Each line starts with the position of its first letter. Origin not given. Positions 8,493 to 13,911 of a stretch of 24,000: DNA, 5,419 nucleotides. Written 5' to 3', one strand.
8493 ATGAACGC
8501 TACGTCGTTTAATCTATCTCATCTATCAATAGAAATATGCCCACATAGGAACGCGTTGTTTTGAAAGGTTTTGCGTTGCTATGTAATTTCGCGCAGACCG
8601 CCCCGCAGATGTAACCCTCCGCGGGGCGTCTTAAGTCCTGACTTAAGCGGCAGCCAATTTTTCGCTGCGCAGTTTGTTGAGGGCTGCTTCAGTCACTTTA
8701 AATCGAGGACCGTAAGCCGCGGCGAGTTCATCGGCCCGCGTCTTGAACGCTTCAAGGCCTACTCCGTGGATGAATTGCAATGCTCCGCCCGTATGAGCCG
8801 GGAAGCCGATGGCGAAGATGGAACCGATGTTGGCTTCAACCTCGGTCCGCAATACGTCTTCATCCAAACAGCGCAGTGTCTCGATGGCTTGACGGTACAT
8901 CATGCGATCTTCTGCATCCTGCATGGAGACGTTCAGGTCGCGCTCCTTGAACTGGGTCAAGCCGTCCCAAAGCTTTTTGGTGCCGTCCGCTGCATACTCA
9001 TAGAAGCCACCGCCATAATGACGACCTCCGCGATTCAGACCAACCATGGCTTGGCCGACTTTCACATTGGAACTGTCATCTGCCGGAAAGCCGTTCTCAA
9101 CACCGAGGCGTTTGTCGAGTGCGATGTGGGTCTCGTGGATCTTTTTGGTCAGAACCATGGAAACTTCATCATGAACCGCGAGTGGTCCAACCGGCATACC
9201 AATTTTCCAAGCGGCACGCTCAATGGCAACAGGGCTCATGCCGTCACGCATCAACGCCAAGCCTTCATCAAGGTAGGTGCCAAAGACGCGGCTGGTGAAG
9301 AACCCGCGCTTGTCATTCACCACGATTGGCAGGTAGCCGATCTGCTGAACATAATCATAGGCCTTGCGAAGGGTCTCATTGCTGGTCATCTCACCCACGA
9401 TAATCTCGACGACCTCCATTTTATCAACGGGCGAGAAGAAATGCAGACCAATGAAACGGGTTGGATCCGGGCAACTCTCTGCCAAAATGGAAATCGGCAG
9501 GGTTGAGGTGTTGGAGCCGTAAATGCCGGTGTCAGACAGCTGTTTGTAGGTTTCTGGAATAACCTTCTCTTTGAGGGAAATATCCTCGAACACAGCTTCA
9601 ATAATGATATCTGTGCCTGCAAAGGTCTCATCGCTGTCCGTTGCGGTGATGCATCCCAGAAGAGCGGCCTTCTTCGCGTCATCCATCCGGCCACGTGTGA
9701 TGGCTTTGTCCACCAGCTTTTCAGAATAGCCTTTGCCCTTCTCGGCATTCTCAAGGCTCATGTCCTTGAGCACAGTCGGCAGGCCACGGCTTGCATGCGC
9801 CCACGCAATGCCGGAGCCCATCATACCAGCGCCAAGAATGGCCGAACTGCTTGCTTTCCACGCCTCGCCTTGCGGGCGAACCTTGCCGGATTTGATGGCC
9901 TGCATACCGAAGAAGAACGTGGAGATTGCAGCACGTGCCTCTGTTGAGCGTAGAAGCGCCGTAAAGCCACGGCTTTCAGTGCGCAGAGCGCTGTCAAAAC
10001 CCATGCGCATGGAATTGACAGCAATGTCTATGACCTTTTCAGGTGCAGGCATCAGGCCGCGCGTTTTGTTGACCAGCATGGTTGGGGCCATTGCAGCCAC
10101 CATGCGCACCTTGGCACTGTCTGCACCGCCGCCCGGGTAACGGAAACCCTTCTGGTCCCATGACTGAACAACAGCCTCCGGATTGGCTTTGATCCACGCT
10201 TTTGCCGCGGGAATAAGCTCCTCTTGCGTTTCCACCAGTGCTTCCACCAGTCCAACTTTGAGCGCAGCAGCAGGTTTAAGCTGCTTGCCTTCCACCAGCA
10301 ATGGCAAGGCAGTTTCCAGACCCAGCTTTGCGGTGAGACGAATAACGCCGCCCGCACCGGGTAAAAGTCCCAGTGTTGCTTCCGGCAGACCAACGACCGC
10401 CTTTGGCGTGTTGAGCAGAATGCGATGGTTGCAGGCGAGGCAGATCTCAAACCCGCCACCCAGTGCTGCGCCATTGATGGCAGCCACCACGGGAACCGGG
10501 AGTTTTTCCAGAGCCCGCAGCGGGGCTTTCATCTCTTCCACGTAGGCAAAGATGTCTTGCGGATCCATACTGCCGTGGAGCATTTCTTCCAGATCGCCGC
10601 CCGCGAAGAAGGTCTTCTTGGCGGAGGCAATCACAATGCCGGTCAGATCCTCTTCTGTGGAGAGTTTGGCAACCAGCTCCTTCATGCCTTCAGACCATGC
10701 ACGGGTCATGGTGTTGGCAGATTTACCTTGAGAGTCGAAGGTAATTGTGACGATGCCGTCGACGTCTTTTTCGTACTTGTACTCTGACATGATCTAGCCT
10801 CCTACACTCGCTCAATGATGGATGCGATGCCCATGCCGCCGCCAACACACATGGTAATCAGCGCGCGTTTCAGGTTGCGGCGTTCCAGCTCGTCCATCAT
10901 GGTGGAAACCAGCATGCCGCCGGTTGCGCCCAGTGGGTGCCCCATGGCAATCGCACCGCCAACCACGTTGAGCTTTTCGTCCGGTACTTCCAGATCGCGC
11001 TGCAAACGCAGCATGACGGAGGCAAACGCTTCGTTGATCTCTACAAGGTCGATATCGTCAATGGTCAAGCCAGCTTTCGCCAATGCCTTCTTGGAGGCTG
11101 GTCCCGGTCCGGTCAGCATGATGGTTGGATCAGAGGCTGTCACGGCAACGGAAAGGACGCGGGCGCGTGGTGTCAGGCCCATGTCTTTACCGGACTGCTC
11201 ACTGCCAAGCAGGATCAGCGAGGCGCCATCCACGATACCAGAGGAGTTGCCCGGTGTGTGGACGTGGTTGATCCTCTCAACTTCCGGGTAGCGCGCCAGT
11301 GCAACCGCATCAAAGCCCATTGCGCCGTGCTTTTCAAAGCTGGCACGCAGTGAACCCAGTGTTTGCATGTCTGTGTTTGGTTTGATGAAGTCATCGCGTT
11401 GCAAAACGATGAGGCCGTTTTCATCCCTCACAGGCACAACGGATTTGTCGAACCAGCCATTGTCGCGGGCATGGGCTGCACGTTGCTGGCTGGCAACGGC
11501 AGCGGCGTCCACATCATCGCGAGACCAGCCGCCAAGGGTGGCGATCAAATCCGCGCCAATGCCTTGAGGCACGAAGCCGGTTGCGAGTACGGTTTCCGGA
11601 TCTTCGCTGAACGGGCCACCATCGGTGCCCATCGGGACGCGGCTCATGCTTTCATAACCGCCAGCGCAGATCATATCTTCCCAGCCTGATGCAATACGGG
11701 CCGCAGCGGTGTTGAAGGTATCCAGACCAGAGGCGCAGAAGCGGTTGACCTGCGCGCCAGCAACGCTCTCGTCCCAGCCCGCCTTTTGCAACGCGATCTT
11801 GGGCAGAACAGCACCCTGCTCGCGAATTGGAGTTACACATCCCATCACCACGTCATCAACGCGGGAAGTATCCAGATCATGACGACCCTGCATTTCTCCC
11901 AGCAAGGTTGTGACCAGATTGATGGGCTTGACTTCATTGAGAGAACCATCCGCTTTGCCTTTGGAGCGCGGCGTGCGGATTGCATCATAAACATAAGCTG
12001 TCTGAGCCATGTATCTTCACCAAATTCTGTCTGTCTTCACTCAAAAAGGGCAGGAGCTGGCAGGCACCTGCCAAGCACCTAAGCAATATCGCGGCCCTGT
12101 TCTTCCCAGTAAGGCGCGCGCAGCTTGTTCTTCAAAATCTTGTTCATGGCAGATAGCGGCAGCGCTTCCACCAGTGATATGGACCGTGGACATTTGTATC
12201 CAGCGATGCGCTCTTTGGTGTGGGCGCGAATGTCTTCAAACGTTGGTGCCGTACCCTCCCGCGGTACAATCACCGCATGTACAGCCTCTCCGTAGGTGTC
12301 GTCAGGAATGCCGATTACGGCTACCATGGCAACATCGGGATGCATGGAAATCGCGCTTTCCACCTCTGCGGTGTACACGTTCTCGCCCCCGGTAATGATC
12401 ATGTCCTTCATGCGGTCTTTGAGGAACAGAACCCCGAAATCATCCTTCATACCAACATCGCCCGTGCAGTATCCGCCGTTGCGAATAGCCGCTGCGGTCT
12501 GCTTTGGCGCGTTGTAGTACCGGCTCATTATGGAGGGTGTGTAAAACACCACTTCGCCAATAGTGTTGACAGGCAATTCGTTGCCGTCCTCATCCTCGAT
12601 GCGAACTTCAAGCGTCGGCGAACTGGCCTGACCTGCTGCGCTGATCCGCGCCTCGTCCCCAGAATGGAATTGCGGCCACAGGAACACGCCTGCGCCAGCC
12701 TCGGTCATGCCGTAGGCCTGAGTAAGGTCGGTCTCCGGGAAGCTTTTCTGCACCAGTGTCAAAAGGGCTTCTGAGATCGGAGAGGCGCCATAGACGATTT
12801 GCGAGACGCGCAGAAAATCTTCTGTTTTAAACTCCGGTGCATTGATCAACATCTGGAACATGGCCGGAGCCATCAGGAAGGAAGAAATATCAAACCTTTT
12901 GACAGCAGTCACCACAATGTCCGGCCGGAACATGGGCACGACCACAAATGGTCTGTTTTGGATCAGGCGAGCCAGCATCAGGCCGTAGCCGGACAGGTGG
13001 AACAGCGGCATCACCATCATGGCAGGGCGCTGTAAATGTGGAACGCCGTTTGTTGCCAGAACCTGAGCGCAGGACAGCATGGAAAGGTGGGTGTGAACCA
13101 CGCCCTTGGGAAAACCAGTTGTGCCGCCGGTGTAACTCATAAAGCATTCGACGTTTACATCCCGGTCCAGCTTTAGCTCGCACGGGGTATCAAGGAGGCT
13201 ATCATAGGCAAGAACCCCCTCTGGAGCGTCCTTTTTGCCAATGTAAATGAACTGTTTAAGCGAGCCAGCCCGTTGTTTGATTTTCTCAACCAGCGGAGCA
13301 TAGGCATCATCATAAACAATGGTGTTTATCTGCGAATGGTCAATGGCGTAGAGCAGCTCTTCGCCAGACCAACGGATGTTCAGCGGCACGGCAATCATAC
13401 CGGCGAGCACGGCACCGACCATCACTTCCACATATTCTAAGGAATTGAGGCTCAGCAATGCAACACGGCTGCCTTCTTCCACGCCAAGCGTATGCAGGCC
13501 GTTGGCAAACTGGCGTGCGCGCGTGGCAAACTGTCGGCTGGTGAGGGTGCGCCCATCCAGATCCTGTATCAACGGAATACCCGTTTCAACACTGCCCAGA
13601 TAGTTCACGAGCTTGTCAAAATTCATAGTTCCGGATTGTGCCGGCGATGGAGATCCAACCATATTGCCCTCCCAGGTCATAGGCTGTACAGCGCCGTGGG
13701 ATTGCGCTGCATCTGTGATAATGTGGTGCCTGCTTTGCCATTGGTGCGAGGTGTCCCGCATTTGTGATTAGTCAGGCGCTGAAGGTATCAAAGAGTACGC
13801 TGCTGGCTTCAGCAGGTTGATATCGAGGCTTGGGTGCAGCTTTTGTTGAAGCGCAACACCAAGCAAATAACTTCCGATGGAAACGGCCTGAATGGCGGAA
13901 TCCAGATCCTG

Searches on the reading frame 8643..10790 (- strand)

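Call 6: search_protein_families(library=ncbifam, proteins=[window:8643-10790:-], max_evalue=0.01)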
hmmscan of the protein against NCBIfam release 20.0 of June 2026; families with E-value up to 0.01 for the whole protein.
window:8643-10790:- (715 aa): 85 families (the best 25 are shown)
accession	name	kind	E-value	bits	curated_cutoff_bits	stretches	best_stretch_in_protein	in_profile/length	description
NF008363.0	PRK11154.1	equivalog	6.7e-146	487.3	869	1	3-705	6-697/708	fatty acid oxidation complex subunit alpha FadJ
NF008727.0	PRK11730.1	equivalog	6.1e-145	484.3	870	1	10-709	14-709/717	fatty acid oxidation complex subunit alpha FadB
TIGR02440.1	FadJ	equivalog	1.6e-131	439.9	968.45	1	8-701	6-686/699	fatty acid oxidation complex subunit alpha FadJ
TIGR02437.1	FadB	equivalog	1.6e-126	423.5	933.55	1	11-707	15-707/714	fatty acid oxidation complex subunit alpha FadB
TIGR02441.1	fa_ox_alpha_mit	equivalog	2.2e-116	389.7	964.65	2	231-704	256-726/737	fatty acid oxidation complex subunit alpha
NF004474.0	PRK05808.1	subfamily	2.9e-48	164.6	408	1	317-554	7-246/283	3-hydroxybutyryl-CoA dehydrogenase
NF006722.0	PRK09260.1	equivalog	3.1e-47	161.2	429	1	317-603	6-285/289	3-hydroxyacyl-CoA dehydrogenase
NF006124.0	PRK08268.1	subfamily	3.9e-47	161.4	508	1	315-640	9-328/507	3-hydroxyacyl-CoA dehydrogenase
NF052272.1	Staph_FadB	exception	5.6e-40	137.3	999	2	316-507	6-200/752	3-hydroxyacyl-CoA dehydrogenase/crotonase FadB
NF005715.0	PRK07530.1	equivalog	8.2e-38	130.4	420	1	317-545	8-238/292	3-hydroxybutyryl-CoA dehydrogenase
NF005875.0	PRK07819.1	subfamily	3.4e-37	128.4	319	1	317-599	9-286/287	3-hydroxybutyryl-CoA dehydrogenase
NF006143.0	PRK08293.1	equivalog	5.8e-37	127.6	312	1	317-600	8-288/291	3-hydroxyacyl-CoA dehydrogenase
NF004699.0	PRK06035.1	equivalog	5e-36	124.3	500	1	315-545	5-240/294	3-hydroxyacyl-CoA dehydrogenase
TIGR02279.1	PaaC-3OHAcCoADH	equivalog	4.6e-33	114.8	669.4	1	316-605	8-291/503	3-hydroxyacyl-CoA dehydrogenase PaaH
NF005802.0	PRK07657.1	equivalog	6.6e-32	111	363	1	6-194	7-190/260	enoyl-CoA hydratase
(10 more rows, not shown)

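Call 7: search_protein_families(library=pfam, proteins=[window:8643-10790:-], max_evalue=10)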
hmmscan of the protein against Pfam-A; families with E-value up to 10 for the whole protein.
window:8643-10790:- (715 aa): 5 families
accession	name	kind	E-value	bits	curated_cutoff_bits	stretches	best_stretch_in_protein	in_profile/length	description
PF02737.24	3HCDH_N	-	2.1e-48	165.1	22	1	317-493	3-179/180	3-hydroxyacyl-CoA dehydrogenase, NAD binding domain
PF00378.25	ECH_1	-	9.7e-34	117.3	27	1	11-208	4-199/251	Enoyl-CoA hydratase/isomerase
PF16113.10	ECH_2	-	8.3e-20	72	27.2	1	22-190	9-176/335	Enoyl-CoA hydratase/isomerase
PF00725.27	3HCDH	-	3.2e-13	50.4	22.1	1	496-599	1-97/97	3-hydroxyacyl-CoA dehydrogenase, C-terminal domain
PF01266.30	DAO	-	0.076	13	27.9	1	317-341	3-27/353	FAD dependent oxidoreductase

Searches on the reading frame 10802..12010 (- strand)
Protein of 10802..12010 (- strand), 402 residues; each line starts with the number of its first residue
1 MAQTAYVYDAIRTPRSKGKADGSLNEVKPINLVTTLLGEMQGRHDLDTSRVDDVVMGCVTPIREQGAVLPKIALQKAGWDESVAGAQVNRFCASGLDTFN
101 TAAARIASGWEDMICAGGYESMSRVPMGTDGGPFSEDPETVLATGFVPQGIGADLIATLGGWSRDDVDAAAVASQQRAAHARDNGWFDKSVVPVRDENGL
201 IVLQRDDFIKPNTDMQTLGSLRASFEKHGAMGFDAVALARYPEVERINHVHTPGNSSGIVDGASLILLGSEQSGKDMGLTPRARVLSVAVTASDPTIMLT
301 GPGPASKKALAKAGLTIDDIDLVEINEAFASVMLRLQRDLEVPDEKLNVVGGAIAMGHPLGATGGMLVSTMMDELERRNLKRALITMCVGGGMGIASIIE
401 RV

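Call 6: search_protein_families(library=ncbifam, proteins=[window:10802-12010:-], max_evalue=0.01)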
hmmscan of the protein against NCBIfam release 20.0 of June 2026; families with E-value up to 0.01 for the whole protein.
window:10802-12010:- (402 aa): 46 families (the best 25 are shown)
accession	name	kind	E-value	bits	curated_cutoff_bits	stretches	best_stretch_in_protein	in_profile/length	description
NF006090.0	PRK08242.1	equivalog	2.1e-195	649.5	514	1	3-402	2-402/402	acetyl-CoA C-acetyltransferase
NF004682.0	PRK06025.1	subfamily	7.4e-118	394.3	568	1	4-402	3-417/417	acetyl-CoA C-acetyltransferase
TIGR01930.1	AcCoA-C-Actrans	subfamily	1e-116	390.1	240.55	1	7-400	1-385/385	acetyl-CoA C-acyltransferase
NF006553.0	PRK09052.1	equivalog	1.1e-86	291.3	567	1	2-402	5-399/399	acetyl-CoA C-acyltransferase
NF005865.0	PRK07801.1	equivalog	5.6e-85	285.8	591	1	3-402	2-382/382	acetyl-CoA C-acetyltransferase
NF005889.0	PRK07850.1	equivalog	4.7e-84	282.7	515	1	4-402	3-387/387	steroid 3-ketoacyl-CoA thiolase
TIGR02430.1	pcaF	equivalog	1.6e-83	281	597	2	237-402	233-400/400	3-oxoadipyl-CoA thiolase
NF006551.0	PRK09050.1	subfamily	4.3e-83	279.6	605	2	237-402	234-401/401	3-oxoadipyl-CoA thiolase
NF006510.0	PRK08947.1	equivalog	1.5e-82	277.6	519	1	5-402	4-387/387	acetyl-CoA C-acyltransferase FadA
NF005077.0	PRK06504.1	subfamily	2.7e-80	270.4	590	1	4-402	3-390/390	acetyl-CoA C-acetyltransferase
NF006552.0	PRK09051.1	subfamily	1.3e-79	268.3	565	1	4-402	5-395/395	beta-ketothiolase BktB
NF005890.0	PRK07851.1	equivalog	8.7e-79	265.4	580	3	243-402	246-405/406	acetyl-CoA C-acetyltransferase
NF005033.0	PRK06445.1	equivalog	1.4e-78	264.8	511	1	12-402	12-395/395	acetyl-CoA C-acetyltransferase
NF006001.0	PRK08131.1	equivalog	2.5e-78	263.7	622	1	4-402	3-400/401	3-oxoadipyl-CoA thiolase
NF004853.0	PRK06205.1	subfamily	5.3e-78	262.8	551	2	161-402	173-403/404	acetyl-CoA C-acetyltransferase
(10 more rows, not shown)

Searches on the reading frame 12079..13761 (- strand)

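Call 6: search_protein_families(library=ncbifam, proteins=[window:12079-13761:-], max_evalue=0.01)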
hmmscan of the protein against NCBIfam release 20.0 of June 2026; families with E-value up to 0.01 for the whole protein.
window:12079-13761:- (560 aa): 107 families (the best 25 are shown)
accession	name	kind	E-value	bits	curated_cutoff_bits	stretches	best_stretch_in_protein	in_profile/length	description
NF004837.0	PRK06187.1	subfamily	7.1e-127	423.9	476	1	69-555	30-526/531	long-chain-fatty-acid--CoA ligase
NF006182.0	PRK08316.1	subfamily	6.7e-97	325.1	663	1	70-553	34-519/523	fatty acyl-CoA synthetase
NF005857.1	PRK07786.1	exception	4.3e-91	305.9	733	1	70-551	32-512/513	fatty-acid--CoA ligase FadD5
NF005307.0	PRK06839.1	equivalog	2.3e-81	273.9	748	1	71-547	26-489/496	o-succinylbenzoate--CoA ligase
NF052269.1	Staph_lig_FadD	equivalog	1.9e-79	267.3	650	1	59-548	14-490/499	long-chain-fatty-acid--CoA ligase FadD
NF005801.1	PRK07656.1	equivalog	7.5e-79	265.7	657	1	71-548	25-500/500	FadD3 family acyl-CoA ligase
NF005676.0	PRK07470.1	equivalog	1.9e-77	261.1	774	1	69-550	42-528/544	acyl-CoA synthetase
NF002966.0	PRK03640.1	equivalog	9.1e-76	255.4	556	1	70-549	25-478/483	o-succinylbenzoate--CoA ligase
NF009233.0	PRK12583.1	subfamily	4.4e-75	253.1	832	1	70-549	43-548/558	fatty acid CoA ligase family protein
NF004797.0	PRK06145.1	equivalog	8.3e-74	248.7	850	1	74-551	29-495/499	acyl-CoA synthetase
NF005702.0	PRK07514.1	subfamily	1.5e-73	247.9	558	1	63-551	20-500/506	malonyl-CoA synthase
NF009071.0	PRK12406.1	subfamily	4.4e-73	246.5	701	1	69-559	9-510/510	acyl-CoA synthetase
NF006181.0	PRK08314.1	subfamily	1.5e-72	244.7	705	2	200-548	201-551/563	long-chain-fatty-acid--CoA ligase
NF004838.1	PRK06188.1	equivalog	5.3e-71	239.5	875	1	67-552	29-524/524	fatty-acid--CoA ligase FadD8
NF005863.0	PRK07798.1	subfamily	1.4e-70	238.4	543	1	69-535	26-515/540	acyl-CoA synthetase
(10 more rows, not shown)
